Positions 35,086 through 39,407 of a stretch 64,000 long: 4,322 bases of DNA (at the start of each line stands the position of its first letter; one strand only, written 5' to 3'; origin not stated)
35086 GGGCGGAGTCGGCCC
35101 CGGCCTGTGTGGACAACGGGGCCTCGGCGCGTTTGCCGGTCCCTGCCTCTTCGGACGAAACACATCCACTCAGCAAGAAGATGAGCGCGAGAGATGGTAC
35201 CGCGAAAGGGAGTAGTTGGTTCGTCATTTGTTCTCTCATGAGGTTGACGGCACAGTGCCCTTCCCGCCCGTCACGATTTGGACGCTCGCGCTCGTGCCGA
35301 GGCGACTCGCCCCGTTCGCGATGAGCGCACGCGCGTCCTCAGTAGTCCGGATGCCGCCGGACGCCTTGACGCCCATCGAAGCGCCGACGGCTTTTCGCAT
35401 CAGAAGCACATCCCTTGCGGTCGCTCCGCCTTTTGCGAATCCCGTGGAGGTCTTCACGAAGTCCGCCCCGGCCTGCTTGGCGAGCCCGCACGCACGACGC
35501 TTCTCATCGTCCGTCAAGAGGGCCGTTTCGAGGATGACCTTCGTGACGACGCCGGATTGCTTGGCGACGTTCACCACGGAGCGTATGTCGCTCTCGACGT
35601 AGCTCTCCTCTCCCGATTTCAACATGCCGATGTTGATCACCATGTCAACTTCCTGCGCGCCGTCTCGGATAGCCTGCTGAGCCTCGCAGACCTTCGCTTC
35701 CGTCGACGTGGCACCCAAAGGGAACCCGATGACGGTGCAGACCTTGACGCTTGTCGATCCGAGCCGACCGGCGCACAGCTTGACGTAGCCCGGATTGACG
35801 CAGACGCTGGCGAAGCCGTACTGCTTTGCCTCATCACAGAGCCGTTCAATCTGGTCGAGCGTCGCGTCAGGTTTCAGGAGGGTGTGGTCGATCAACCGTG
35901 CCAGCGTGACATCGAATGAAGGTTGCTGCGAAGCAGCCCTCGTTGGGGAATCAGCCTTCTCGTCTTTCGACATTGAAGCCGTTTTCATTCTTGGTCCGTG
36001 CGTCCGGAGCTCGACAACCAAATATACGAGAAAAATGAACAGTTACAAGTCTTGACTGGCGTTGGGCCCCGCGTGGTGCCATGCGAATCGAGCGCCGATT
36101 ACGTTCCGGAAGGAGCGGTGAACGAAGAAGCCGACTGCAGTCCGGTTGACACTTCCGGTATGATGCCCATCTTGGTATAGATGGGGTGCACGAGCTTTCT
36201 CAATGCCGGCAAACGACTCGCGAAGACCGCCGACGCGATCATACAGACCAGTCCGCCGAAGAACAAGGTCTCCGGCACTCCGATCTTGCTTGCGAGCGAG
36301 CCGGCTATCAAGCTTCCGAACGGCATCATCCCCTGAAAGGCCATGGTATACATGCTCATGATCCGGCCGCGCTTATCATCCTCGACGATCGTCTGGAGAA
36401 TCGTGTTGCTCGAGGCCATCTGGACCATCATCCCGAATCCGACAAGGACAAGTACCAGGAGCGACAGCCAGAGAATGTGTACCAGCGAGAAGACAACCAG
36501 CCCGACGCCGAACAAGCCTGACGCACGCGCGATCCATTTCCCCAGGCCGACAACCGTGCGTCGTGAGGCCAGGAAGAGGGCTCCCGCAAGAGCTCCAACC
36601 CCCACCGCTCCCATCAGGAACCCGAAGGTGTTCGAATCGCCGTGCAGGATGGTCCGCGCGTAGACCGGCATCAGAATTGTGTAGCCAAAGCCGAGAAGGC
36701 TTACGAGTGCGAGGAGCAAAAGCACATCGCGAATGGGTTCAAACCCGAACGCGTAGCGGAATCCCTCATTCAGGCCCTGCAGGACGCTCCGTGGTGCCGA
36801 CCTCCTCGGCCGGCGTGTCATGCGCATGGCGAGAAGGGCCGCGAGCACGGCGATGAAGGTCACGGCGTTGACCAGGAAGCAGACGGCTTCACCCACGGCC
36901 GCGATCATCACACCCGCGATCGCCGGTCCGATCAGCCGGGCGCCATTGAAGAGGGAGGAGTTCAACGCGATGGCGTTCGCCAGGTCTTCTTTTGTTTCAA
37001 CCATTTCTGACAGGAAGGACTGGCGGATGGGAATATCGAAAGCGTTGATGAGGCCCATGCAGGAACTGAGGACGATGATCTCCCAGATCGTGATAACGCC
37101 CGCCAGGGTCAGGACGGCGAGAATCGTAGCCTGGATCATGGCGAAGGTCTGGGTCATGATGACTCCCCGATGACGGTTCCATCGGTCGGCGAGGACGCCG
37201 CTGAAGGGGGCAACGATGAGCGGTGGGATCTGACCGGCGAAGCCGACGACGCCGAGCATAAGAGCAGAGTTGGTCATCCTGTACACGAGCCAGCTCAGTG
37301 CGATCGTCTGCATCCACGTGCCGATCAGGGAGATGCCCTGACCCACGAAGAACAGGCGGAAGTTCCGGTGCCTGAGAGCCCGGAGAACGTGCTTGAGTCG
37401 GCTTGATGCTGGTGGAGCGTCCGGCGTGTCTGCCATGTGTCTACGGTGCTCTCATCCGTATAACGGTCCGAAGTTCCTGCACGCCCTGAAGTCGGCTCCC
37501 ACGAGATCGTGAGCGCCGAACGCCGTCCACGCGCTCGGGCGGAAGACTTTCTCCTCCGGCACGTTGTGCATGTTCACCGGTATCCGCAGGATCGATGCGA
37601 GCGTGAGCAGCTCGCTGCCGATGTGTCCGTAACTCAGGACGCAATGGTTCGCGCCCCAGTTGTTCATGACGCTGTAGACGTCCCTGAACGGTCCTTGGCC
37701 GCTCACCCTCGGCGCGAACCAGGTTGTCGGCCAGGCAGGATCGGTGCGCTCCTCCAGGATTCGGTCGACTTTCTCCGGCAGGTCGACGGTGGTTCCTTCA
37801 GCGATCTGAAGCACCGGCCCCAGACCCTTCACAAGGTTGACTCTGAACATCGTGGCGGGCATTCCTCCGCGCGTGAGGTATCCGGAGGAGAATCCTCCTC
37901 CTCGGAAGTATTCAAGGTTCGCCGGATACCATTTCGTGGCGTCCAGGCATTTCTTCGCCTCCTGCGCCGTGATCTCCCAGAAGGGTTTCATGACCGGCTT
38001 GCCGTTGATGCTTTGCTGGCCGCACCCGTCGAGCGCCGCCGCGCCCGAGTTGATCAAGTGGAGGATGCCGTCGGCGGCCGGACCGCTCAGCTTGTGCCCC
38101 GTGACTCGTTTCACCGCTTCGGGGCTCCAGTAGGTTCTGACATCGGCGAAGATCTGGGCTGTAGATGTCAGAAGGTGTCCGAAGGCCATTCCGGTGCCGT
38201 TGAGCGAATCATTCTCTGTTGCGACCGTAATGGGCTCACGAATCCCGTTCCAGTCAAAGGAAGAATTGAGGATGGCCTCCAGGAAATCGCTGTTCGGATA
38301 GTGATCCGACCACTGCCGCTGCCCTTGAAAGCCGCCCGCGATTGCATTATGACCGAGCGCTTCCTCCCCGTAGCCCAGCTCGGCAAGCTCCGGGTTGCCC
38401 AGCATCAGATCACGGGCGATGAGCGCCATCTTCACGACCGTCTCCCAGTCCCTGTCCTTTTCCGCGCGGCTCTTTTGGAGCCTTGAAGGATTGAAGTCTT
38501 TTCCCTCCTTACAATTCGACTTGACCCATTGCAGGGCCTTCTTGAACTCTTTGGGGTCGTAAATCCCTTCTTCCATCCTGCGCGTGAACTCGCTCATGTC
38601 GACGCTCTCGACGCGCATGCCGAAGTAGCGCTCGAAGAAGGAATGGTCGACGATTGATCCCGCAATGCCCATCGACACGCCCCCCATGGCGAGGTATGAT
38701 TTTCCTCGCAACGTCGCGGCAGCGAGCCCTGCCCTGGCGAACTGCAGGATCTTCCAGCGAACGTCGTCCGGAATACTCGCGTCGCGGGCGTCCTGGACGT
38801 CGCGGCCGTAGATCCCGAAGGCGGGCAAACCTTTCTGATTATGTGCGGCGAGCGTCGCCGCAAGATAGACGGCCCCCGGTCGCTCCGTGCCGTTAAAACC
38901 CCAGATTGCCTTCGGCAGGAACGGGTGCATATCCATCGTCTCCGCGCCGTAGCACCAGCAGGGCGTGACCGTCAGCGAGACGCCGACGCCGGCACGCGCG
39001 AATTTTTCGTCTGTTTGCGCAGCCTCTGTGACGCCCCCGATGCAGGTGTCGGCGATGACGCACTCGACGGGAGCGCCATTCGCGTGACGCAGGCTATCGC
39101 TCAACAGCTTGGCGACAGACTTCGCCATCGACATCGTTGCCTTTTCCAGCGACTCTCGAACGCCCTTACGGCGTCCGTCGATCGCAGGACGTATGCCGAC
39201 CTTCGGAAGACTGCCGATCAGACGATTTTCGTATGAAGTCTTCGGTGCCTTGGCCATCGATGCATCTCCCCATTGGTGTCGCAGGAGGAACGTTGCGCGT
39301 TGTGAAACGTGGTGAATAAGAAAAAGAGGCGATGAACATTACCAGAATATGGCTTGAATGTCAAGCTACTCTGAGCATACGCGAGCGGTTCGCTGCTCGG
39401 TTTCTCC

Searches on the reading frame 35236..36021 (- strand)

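Call 41: search_protein_families(library=pfam, proteins=[window:35236-36021:-], max_evalue=0.0001)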
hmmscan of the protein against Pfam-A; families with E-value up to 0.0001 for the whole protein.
window:35236-36021:- (261 aa): 1 family
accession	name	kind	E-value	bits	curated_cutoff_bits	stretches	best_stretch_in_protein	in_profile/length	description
PF01791.15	DeoC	-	3.4e-22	79.7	23.8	1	43-238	5-220/229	DeoC/LacD family aldolase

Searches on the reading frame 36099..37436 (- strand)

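Call 41: search_protein_families(library=pfam, proteins=[window:36099-37436:-], max_evalue=0.0001)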
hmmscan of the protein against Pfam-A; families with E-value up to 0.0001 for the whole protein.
window:36099-37436:- (445 aa): 3 families
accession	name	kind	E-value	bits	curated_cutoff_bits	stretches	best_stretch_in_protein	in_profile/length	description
PF05977.19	MFS_3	-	1.8e-71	241.6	27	1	20-411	6-397/524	Transmembrane secretion effector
PF07690.21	MFS_1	-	2.4e-41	142.2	33.4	2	30-373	2-345/347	Major Facilitator Superfamily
PF13347.12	MFS_2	-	1e-08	34.6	27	1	7-182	207-385/427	MFS/sugar transport protein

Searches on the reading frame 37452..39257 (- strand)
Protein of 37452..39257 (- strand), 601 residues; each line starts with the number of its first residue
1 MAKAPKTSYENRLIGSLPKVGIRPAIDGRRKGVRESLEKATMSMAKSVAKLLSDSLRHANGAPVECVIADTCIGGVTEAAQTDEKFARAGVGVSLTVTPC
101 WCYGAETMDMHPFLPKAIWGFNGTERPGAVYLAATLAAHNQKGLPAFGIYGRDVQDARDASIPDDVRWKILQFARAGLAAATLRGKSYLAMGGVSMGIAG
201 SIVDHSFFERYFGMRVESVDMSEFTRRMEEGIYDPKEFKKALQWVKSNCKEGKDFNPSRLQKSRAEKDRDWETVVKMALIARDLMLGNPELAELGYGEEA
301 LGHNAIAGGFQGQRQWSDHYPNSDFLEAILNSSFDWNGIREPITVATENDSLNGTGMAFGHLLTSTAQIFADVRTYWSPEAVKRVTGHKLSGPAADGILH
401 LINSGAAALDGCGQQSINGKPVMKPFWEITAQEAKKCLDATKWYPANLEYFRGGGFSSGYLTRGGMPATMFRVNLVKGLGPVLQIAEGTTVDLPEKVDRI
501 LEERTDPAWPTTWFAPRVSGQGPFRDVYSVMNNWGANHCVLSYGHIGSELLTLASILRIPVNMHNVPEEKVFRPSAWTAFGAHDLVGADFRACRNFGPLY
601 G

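Call 55: search_protein_families(library=pfam, proteins=[window:37452-39257:-], max_evalue=0.0001)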
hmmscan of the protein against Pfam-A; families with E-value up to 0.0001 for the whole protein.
window:37452-39257:- (601 aa): 3 families
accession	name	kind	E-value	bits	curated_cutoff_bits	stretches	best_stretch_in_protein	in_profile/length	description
PF07882.17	Fucose_iso_N2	-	2.6e-92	307.8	22.3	1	186-364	1-179/180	L-fucose isomerase, second N-terminal domain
PF07881.17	Fucose_iso_N1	-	5.8e-79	264.2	28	1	18-185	2-169/169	L-fucose isomerase, first N-terminal domain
PF02952.23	Fucose_iso_C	-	1.2e-45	155.1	29.3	1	401-564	1-143/143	L-fucose isomerase, C-terminal domain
